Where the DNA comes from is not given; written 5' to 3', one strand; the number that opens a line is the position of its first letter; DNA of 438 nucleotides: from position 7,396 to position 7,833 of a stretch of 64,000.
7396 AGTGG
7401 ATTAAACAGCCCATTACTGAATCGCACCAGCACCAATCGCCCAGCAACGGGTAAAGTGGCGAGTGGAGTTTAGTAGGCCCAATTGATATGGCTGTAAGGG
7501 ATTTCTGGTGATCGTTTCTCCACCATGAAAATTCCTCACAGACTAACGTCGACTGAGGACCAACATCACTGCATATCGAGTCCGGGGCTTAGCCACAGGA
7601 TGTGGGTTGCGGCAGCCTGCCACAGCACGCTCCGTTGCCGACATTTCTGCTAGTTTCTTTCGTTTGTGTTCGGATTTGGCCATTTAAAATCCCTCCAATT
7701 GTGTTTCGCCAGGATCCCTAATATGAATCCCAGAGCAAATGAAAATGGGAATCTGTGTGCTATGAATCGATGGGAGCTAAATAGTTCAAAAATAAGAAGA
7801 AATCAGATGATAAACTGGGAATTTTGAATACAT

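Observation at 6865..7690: Duplicated cassette: small basic ORF, stem-enclosed structured element of about 117 nt, then oligo-T, present twice on the minus strand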

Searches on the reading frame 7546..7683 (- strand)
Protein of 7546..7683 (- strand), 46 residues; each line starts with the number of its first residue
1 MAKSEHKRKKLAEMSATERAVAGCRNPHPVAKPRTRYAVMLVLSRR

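Call 7: search_protein_families(library=pfam, proteins=[window:7546-7683:-], max_evalue=1)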
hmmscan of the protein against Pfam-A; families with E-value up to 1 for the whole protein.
seq(46 aa): 0 families

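Call 8: search_protein_families(library=ncbifam, proteins=[window:7546-7683:-], max_evalue=10)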
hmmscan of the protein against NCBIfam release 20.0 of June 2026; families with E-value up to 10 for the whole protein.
seq(46 aa): 0 families

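Call 14: find_homologous_proteins(query=window:7546-7683:-, max_evalue=10)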
Query seq(46 aa) (46 aa): 3 proteins with E <= 10 among 3 candidates.
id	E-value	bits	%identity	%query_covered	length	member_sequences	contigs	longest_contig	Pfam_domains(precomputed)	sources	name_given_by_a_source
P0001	9.2e-22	91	100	100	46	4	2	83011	-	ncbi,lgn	ncbi:MAG: hypothetical protein ACFFCH_00560 [Promethearchaeota archaeon]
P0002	2.7e-16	75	87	100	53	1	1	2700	-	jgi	-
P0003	2.2e-14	69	80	100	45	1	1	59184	-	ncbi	ncbi:MAG: hypothetical protein ACFE9O_06545 [Promethearchaeota archaeon]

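Call 15: find_encoding_contigs(protein=P0003, flank=4000)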
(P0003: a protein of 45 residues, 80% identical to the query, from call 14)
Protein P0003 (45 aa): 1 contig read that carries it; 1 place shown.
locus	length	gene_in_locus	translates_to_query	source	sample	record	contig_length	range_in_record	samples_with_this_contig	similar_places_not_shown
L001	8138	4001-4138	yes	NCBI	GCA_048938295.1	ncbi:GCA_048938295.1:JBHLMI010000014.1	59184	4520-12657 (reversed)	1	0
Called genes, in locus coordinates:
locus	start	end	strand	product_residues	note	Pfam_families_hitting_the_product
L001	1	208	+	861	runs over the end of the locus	PF01663:Phosphodiest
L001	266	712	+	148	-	PF11969:DcpS_C, PF01230:HIT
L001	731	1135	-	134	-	-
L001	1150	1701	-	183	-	PF04191:PEMT, PF04140:ICMT (weak)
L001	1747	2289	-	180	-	PF03729:DUF308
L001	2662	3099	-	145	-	-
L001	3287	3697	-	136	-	PF01613:Flavin_Reduct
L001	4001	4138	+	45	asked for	-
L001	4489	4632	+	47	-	-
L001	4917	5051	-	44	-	-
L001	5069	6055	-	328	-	PF08279:HTH_11 (faint), PF13404:HTH_AsnC-type, PF13412:HTH_24, PF08280:HTH_Mga (faint), PF13730:HTH_36 (faint), PF13412:HTH_24 (weak)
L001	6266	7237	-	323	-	PF08279:HTH_11 (faint), PF13404:HTH_AsnC-type, PF13412:HTH_24, PF13404:HTH_AsnC-type (weak), PF13412:HTH_24 (weak)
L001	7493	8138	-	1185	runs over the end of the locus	PF08126:Propeptide_C25, PF01364:Peptidase_C25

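Call 16: find_encoding_contigs(protein=P0002, flank=4000)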
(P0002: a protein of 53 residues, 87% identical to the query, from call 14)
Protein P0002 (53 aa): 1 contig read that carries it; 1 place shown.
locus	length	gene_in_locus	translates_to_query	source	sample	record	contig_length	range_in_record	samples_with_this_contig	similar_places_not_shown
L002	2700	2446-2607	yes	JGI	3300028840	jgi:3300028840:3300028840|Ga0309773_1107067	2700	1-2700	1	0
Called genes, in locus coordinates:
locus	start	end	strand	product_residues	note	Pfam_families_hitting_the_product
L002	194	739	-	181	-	-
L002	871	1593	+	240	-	PF02146:SIR2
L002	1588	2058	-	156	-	-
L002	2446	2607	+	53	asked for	-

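Call 17: find_encoding_contigs(protein=P0001, flank=4000)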
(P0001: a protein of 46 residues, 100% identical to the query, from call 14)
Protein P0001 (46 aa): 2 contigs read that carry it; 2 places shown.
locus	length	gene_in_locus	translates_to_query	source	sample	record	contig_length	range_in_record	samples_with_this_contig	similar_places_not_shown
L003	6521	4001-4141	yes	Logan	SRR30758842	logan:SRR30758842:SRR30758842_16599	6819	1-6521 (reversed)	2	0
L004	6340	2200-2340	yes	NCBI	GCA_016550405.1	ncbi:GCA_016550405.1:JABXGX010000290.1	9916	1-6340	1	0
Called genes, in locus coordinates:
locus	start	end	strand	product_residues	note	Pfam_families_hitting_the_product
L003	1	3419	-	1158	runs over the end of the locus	PF08126:Propeptide_C25, PF01364:Peptidase_C25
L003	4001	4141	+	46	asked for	-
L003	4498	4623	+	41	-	-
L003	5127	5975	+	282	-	PF13412:HTH_24 (weak)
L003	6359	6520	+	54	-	?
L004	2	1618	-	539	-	?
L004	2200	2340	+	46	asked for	-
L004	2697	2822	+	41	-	-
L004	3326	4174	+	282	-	PF13412:HTH_24 (weak)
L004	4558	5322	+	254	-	-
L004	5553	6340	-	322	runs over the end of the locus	PF08279:HTH_11 (faint), PF13404:HTH_AsnC-type, PF13412:HTH_24, PF13730:HTH_36 (faint), PF08280:HTH_Mga (faint), PF13404:HTH_AsnC-type (weak), PF13412:HTH_24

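Call 23: find_related_loci(query=A2, collection=genome_contigs, flank=2500)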
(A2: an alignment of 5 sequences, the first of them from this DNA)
Query A2 (46 aa) in genome_contigs; peptide patterns used: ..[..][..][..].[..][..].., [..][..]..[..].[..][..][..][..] (x = any residue, [..] = any of these).
70 stretches matched a pattern; 8 encode a relative of the query (tblastn E <= 1e-3); 8 distinct loci.
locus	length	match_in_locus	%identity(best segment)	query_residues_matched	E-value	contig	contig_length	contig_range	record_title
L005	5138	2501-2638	96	1-46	2e-26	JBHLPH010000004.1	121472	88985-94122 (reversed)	MAG: Promethearchaeota archaeon isolate H2M.135 H2M.135@49, whole genome shotgun sequence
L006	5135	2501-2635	91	1-45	4e-25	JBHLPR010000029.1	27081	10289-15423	MAG: Promethearchaeota archaeon isolate H2S.129 H2S.129@937, whole genome shotgun sequence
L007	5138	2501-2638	85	1-46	3e-24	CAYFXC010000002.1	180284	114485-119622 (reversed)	MAG TPA_asm: uncultured archaeon isolate ERP108616_co2_263 genome assembly, contig: NODE_22_length_180284_cov_5.714968,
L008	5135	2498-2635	83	1-46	2e-22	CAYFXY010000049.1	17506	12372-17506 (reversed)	MAG TPA_asm: uncultured archaeon isolate ERP108616_co2_125 genome assembly, contig: NODE_5064_length_17506_cov_2.635379,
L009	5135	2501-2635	80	1-46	4e-20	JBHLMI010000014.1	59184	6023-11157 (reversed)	MAG: Promethearchaeota archaeon isolate DZ2M.271 DZ2M.271@1223, whole genome shotgun sequence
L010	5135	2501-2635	78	1-46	4e-19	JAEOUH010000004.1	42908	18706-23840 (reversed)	MAG: Candidatus Hermodarchaeota archaeon isolate FT1_005 k127_1210998, whole genome shotgun sequence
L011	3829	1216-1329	39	3-40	4e-8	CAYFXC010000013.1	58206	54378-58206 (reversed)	MAG TPA_asm: uncultured archaeon isolate ERP108616_co2_263 genome assembly, contig: NODE_502_length_58206_cov_5.724218,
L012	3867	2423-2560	67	1-46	6e-18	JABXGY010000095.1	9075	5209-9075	MAG: archaeon isolate H03M_Hermod_104 h03m_104_k127_1023344, whole genome shotgun sequence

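Call 30: find_homologous_proteins(query=A3, max_evalue=10)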
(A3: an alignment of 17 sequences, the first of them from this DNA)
Query A3 (17 sequences) (46 aa, profile of the alignment): 30 proteins with E <= 10 among 3553 candidates.
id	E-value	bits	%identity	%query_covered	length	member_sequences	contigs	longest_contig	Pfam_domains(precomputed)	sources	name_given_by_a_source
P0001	4.3e-24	102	100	100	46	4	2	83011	-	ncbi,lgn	ncbi:MAG: hypothetical protein ACFFCH_00560 [Promethearchaeota archaeon]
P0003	3.4e-22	96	80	100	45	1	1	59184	-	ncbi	ncbi:MAG: hypothetical protein ACFE9O_06545 [Promethearchaeota archaeon]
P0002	3.6e-21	93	87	100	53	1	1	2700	-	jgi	-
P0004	8.3e-20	88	76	100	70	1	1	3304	-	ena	-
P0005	8.5e-19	85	65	100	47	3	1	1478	-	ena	-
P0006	8.8e-19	85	50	78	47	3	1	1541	-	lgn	-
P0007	9.3e-19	85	43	96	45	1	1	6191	-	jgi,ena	-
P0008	1.5e-18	84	43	96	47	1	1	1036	-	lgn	-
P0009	1.8e-18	84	74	100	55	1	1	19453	-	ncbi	ncbi:MAG: hypothetical protein ACFFDU_04705 [Candidatus Thorarchaeota archaeon]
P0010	2.4e-18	84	43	96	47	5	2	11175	-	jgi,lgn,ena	-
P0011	2.7e-18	83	43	96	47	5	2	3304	-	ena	-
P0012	4.3e-18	83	46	89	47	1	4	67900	-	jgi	jgi:hypothetical protein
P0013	4.4e-18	83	45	83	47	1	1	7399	-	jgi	jgi:hypothetical protein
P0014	9.0e-18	82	43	96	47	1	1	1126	-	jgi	jgi:hypothetical protein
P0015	1.4e-17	81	79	74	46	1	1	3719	-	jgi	jgi:hypothetical protein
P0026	2.7e-15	74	73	96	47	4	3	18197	-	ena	-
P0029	4.5e-10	57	55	83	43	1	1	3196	-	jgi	jgi:hypothetical protein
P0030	5.8e-9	54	56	93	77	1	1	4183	-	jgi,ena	-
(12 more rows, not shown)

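Call 34: find_encoding_contigs(protein=P0029, flank=2500)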
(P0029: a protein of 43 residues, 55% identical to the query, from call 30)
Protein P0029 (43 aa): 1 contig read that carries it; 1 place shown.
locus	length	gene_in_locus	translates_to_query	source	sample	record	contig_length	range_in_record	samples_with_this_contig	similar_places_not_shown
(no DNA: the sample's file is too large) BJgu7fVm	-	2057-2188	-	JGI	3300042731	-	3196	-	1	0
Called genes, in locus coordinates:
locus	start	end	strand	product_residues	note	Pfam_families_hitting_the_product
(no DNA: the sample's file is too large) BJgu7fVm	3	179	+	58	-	?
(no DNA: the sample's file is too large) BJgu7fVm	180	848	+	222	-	PF13483:Lactamase_B_3, PF12706:Lactamase_B_2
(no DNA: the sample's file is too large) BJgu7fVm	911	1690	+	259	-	PF13302:Acetyltransf_3 (weak), PF00583:Acetyltransf_1, PF13508:Acetyltransf_7 (weak), PF08445:FR47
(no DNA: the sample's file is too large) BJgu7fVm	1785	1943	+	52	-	-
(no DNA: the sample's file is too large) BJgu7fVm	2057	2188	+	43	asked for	-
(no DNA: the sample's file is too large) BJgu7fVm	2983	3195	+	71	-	?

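Call 35: find_encoding_contigs(protein=P0030, flank=2500)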
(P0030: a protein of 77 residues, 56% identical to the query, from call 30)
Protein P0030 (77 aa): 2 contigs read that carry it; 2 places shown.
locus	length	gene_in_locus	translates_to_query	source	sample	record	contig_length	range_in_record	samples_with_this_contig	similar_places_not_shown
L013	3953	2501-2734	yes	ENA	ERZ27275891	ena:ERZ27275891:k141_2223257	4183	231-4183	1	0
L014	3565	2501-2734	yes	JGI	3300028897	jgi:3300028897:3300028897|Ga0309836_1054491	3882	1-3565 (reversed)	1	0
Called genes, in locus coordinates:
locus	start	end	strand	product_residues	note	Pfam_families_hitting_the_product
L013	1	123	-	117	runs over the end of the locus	?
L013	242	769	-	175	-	-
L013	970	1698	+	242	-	PF02146:SIR2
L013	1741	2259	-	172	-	PF01613:Flavin_Reduct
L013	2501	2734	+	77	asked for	-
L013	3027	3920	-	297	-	PF13404:HTH_AsnC-type (faint), PF13412:HTH_24 (faint)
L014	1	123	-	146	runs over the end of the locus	?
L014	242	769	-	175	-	-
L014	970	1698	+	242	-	PF02146:SIR2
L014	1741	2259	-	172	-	PF01613:Flavin_Reduct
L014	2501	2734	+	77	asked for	-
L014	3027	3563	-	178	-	?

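Call 37: search_protein_representatives(alignment_id=A4)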
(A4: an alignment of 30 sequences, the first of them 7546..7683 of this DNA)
Query: 30 sequences, 49 profile positions. Proteins with E-value up to 0.001 (for the whole library): 25; up to 1e-10: 7; up to 1e-30: 0. The best 25 are listed.
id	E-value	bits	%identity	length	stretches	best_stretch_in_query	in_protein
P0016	2.3e-21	91.7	-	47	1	1-49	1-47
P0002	2.8e-20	88.1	-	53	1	4-49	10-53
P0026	2.7e-18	81.8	-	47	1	4-49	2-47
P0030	6.3e-15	71.0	-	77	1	4-49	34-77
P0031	2.9e-14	68.9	-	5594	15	16-30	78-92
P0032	1.1e-13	67.1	-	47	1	1-49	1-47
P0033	7.1e-13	64.4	-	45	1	8-49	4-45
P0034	1.0e-08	51.2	-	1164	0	-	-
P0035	8.0e-08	48.3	-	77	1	3-48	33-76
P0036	8.0e-08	48.3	-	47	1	1-49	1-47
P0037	8.9e-08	48.1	-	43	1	7-49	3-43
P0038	3.1e-07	46.4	-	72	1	7-48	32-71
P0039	3.4e-06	43.1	-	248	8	17-30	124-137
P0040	1.1e-05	41.4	-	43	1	13-48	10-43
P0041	1.5e-05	41.0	-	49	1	10-46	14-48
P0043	2.6e-05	40.3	-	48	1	3-49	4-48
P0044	4.1e-05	39.6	-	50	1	6-49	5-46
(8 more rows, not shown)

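Call 38: find_related_loci(query=A4, collection=metagenome_contigs, flank=2000)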
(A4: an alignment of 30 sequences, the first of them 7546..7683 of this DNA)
Query A4 (46 aa) in metagenome_contigs; peptide patterns used: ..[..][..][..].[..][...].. (x = any residue, [..] = any of these).
54 stretches matched a pattern; 8 encode a relative of the query (tblastn E <= 1e-3); 8 distinct loci.
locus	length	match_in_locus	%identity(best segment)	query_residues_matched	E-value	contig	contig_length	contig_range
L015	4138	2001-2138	85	1-46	2e-24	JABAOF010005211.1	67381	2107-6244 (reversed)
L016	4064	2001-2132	87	1-46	1e-22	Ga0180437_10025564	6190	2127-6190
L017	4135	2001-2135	76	1-46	4e-19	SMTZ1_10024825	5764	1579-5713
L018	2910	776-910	76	1-46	4e-19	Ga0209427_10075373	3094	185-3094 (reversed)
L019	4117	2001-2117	51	7-45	6e-11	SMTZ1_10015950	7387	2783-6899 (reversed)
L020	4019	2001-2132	66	3-46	8e-10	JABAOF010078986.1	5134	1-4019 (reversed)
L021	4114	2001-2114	39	3-40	3e-8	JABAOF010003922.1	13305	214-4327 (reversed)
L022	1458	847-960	39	3-40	3e-8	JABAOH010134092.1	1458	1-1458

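Call 50: find_encoding_contigs(protein=P0036, flank=3000, max_places=3)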
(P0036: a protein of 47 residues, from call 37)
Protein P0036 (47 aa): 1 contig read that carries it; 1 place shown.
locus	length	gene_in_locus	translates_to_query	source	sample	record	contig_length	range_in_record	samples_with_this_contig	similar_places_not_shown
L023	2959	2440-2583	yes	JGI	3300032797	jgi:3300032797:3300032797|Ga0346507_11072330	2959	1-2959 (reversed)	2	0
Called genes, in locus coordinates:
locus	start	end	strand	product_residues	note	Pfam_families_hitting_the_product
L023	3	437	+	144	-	?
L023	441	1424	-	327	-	PF08279:HTH_11 (faint), PF08281:Sigma70_r4_2 (faint), PF12802:MarR_2 (faint), PF13404:HTH_AsnC-type, PF13412:HTH_24, PF08784:RPA_C (faint), PF22451:NirdL-like_HTH (faint), PF13412:HTH_24 (weak)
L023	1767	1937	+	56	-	-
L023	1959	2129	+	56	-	-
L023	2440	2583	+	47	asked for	-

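Call 51: find_encoding_contigs(protein=P0043, flank=3000, max_places=3)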
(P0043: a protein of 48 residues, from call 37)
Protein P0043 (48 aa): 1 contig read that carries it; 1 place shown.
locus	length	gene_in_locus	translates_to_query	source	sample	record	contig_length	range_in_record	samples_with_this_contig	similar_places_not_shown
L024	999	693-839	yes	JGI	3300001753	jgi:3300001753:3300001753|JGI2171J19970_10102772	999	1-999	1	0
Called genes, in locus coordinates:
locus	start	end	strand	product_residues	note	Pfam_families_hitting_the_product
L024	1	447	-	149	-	?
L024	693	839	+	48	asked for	-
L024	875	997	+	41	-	?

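Call 52: find_encoding_contigs(protein=P0044, flank=3000, max_places=3)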
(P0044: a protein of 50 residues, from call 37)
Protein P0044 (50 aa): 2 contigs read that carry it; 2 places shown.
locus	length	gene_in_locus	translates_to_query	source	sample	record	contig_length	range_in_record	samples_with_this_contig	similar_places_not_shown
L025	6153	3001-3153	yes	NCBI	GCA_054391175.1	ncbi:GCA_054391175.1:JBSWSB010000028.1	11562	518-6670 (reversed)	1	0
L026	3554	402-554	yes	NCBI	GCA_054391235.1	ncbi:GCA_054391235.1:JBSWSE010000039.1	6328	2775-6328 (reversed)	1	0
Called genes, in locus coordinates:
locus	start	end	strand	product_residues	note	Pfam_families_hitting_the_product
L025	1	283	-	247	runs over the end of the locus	PF01135:PCMT, PF13489:Methyltransf_23, PF01209:Ubie_methyltran, PF02353:CMAS, PF05175:MTS, PF06325:PrmA, PF01170:UPF0020, PF13847:Methyltransf_31, +7 more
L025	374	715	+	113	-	PF03551:PadR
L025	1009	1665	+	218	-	PF00881:Nitroreductase, PF14512:TM1586_NiRdase (weak)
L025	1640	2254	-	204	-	PF13673:Acetyltransf_10, PF00583:Acetyltransf_1, PF13508:Acetyltransf_7, PF08445:FR47 (weak)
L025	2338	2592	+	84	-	-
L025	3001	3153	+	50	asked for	-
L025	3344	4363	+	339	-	PF02826:2-Hacid_dh_C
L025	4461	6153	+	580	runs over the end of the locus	-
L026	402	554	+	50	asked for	-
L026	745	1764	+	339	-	PF02826:2-Hacid_dh_C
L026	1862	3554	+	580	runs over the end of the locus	-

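Call 53: find_encoding_contigs(protein=P0032, flank=3000, max_places=3)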
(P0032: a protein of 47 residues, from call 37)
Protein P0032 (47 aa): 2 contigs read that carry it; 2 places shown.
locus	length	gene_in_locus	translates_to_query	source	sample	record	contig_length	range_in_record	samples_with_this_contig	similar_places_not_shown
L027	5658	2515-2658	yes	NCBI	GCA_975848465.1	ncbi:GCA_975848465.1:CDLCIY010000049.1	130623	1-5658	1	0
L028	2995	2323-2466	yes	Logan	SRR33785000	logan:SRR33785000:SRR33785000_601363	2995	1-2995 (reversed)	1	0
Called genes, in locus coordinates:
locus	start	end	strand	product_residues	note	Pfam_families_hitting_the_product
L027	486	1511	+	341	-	PF04909:Amidohydro_2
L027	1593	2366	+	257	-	-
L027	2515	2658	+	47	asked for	-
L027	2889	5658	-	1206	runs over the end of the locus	PF08126:Propeptide_C25, PF01364:Peptidase_C25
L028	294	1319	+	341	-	PF04909:Amidohydro_2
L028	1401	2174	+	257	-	-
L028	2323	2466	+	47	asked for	-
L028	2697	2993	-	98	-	?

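Call 62: predict_structure(alignment_id=A4)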
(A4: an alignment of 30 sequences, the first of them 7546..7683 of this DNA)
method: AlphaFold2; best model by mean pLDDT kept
length: 46 residues; sequences in the alignment: 30
mean_pLDDT: 63.7   pTM: 0.29
mean pLDDT of the five models: 63.7, 63.1, 62.7, 61.6, 61.6
residues with pLDDT >= 90: 0; 70-90: 12; 50-70: 31; < 50: 3
segments of 3 or more residues with pLDDT < 50: none
pLDDT, mean of each block of 10 residues (from residue 1): 52 68 62 70 67
secondary structure, 60 per line:
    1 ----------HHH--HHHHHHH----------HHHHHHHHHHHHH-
elements in order: H16-22 H33-45

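Call 69: list_cluster_members(proteins=[P0032, P0033, P0035, P0036, P0037, P0038, P0040, P0041, P0043, P0044])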
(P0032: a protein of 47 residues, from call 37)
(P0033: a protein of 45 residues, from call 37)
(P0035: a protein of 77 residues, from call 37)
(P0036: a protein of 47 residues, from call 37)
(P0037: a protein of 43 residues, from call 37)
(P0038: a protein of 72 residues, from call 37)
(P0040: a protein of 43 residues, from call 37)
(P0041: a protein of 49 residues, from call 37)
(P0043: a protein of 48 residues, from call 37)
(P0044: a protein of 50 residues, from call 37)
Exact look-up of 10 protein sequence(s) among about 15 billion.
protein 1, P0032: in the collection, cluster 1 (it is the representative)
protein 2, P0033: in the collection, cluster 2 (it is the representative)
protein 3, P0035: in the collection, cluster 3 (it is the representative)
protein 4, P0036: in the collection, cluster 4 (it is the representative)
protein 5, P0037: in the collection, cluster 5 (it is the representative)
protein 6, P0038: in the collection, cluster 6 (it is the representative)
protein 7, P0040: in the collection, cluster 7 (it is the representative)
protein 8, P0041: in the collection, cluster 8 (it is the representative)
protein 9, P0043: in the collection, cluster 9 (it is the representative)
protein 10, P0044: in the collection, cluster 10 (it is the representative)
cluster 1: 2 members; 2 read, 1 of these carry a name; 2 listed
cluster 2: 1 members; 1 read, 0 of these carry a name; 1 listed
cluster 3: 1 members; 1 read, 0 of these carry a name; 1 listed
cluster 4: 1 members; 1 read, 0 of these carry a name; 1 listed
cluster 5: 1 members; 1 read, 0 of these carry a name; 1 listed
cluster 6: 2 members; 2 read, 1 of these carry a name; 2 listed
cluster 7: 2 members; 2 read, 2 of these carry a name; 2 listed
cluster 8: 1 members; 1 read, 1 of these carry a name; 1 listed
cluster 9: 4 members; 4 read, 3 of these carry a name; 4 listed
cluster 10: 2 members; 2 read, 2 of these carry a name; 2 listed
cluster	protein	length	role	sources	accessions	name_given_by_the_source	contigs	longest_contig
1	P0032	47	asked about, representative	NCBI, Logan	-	-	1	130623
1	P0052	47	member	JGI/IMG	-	hypothetical protein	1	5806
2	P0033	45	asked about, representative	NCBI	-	-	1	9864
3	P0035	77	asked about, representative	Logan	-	-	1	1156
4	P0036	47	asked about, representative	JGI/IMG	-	-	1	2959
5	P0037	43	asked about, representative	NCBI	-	-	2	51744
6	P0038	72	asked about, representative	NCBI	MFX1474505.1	MAG: hypothetical protein ACFFCO_03365 [Promethearchaeota archaeon]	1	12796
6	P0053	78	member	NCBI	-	-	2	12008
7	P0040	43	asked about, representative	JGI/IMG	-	hypothetical protein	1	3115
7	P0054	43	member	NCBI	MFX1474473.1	MAG: hypothetical protein ACFFCO_03200 [Promethearchaeota archaeon]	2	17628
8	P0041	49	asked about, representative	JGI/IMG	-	hypothetical protein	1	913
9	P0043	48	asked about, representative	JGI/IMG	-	-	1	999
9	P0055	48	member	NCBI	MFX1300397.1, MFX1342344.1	MAG: hypothetical protein ACFFAL_06555 [Promethearchaeota archaeon]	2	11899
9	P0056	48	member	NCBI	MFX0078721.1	MAG: hypothetical protein ACFE8O_05720 [Candidatus Hermodarchaeota archaeon]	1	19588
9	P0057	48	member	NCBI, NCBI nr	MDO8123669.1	MAG: hypothetical protein Q6364_04750 [Candidatus Hermodarchaeota archaeon] | hypothetical protein [Candidatus Hermodarchaeota archaeon]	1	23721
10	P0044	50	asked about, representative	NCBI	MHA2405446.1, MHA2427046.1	MAG: hypothetical protein ACXADB_03340 [Candidatus Hermodarchaeia archaeon]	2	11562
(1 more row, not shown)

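Call 70: find_encoding_contigs(protein=P0057, flank=3000, max_places=2)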
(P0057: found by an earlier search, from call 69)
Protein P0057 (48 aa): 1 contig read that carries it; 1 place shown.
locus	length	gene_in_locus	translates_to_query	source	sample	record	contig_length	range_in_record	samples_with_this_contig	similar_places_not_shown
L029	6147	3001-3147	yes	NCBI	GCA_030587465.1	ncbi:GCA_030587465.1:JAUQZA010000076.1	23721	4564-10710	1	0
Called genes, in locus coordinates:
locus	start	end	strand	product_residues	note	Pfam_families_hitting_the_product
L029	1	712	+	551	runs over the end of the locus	PF02384:N6_Mtase, PF20473:MmeI_Mtase (weak), PF07669:Eco57I, PF12950:TaqI_C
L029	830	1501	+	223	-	PF01022:HTH_5 (faint)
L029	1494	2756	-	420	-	PF00144:Beta-lactamase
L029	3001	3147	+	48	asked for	-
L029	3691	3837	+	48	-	-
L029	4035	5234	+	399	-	PF04015:DUF362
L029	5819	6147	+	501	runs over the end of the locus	PF00587:tRNA-synt_2b, PF03129:HGTP_anticodon, PF09180:ProRS-C_1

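Call 73: find_encoding_contigs(protein=P0026, flank=2500, max_places=4)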
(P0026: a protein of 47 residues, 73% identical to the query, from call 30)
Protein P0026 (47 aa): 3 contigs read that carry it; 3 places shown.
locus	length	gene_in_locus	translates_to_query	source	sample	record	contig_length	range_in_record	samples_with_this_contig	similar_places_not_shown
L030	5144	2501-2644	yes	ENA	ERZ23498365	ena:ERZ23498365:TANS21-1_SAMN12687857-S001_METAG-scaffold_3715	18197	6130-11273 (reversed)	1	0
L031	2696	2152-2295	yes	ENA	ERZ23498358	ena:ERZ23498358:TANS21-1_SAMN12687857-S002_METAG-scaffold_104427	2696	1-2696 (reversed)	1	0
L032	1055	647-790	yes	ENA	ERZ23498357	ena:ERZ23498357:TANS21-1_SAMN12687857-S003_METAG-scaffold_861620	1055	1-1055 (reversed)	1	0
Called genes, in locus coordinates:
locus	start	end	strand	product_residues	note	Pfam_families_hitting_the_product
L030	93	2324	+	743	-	PF10602:RPN7 (faint), PF13181:TPR_8 (faint), PF07719:TPR_2 (faint), PF17874:TPR_MalT, PF00515:TPR_1 (faint), PF13428:TPR_14 (faint), PF13176:TPR_7 (faint), PF13424:TPR_12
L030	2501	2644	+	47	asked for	-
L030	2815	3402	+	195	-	-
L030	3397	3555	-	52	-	-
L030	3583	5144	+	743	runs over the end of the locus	PF00515:TPR_1 (faint), PF07719:TPR_2 (faint), PF13181:TPR_8 (faint), PF13432:TPR_16 (faint), PF14559:TPR_19 (faint), PF17874:TPR_MalT, PF13424:TPR_12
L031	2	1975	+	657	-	?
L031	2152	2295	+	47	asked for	-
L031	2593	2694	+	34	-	?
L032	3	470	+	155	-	?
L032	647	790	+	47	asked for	-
